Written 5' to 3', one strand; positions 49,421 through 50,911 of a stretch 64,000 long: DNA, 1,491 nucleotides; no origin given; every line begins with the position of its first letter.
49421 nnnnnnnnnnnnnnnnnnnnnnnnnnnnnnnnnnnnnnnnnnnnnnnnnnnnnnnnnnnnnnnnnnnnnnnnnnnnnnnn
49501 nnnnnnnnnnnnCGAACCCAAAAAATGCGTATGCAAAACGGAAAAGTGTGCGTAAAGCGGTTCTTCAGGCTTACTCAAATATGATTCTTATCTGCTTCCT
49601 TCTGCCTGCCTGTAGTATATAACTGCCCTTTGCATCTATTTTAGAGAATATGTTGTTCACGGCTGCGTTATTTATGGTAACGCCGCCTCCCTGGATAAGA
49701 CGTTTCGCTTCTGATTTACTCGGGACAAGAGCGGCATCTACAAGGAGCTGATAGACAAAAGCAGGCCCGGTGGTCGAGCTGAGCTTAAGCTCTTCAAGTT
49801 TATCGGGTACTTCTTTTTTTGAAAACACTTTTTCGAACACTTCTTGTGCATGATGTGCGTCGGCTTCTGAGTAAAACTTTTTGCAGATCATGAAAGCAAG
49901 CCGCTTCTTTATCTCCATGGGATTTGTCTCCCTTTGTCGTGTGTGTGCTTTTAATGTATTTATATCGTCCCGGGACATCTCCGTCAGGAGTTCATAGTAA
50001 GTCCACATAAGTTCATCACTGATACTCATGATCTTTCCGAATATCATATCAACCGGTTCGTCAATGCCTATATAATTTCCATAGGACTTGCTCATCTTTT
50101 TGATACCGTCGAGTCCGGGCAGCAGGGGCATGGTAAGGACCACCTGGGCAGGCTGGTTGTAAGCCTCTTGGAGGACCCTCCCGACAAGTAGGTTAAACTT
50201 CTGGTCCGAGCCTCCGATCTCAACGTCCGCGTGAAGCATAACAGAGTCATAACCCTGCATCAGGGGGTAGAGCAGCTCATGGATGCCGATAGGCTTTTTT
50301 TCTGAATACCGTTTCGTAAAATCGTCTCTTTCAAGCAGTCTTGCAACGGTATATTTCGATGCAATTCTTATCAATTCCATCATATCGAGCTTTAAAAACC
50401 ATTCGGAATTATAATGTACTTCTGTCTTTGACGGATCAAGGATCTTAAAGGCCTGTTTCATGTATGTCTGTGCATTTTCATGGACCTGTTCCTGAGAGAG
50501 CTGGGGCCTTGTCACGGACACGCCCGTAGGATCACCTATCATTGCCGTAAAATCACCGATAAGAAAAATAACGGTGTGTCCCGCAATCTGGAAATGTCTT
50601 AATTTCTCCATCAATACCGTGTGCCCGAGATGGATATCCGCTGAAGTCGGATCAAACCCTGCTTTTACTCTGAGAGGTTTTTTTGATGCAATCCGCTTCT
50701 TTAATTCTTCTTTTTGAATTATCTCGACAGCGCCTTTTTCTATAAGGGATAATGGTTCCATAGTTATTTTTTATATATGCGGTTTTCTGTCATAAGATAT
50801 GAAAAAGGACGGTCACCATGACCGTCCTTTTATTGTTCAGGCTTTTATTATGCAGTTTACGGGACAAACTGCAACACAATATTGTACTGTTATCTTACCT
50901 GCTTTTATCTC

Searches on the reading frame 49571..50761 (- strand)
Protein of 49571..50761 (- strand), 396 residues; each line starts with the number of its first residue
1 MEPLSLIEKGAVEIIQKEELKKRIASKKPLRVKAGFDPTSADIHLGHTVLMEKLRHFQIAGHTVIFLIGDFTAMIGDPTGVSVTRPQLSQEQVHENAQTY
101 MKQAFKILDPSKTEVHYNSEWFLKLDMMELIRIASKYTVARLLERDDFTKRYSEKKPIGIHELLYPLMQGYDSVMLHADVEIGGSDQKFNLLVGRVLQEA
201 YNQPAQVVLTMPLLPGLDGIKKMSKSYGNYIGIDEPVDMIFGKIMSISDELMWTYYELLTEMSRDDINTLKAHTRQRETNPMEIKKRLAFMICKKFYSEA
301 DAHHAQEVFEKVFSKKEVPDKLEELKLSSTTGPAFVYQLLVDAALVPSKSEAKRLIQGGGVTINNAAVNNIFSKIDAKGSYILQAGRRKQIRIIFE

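Call 7: search_protein_families(library=ncbifam, proteins=[window:49571-50761:-], max_evalue=0.01)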
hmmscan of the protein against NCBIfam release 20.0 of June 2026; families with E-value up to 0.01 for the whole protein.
window:49571-50761:- (396 aa): 9 families
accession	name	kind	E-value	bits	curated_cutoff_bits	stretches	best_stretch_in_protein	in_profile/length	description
TIGR00234.1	tyrS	equivalog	1.2e-120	403.3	113.8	1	6-394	10-404/406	tyrosine--tRNA ligase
NF006330.0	PRK08560.1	equivalog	5.9e-35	120.9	220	1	2-245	5-246/342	tyrosine--tRNA ligase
TIGR00233.1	trpS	equivalog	1.3e-13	50.9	176.75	1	30-247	3-218/328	tryptophan--tRNA ligase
NF008922.0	PRK12283.1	equivalog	3e-06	26.4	572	1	203-247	247-290/400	tryptophan--tRNA ligase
NF008925.0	PRK12285.1-2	equivalog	5.4e-06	25.6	451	1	19-195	52-220/365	tryptophan--tRNA ligase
NF009207.0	PRK12556.1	equivalog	0.00012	21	479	1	165-239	137-219/332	tryptophan--tRNA ligase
NF008927.0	PRK12285.1-4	equivalog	0.00056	19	478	1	24-245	68-283/385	tryptophan--tRNA ligase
NF008923.0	PRK12284.1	equivalog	0.0012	17.8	597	1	187-247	170-227/431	tryptophan--tRNA ligase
NF008926.0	PRK12285.1-3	equivalog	0.005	15.8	320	1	19-74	55-109/429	tryptophan--tRNA ligase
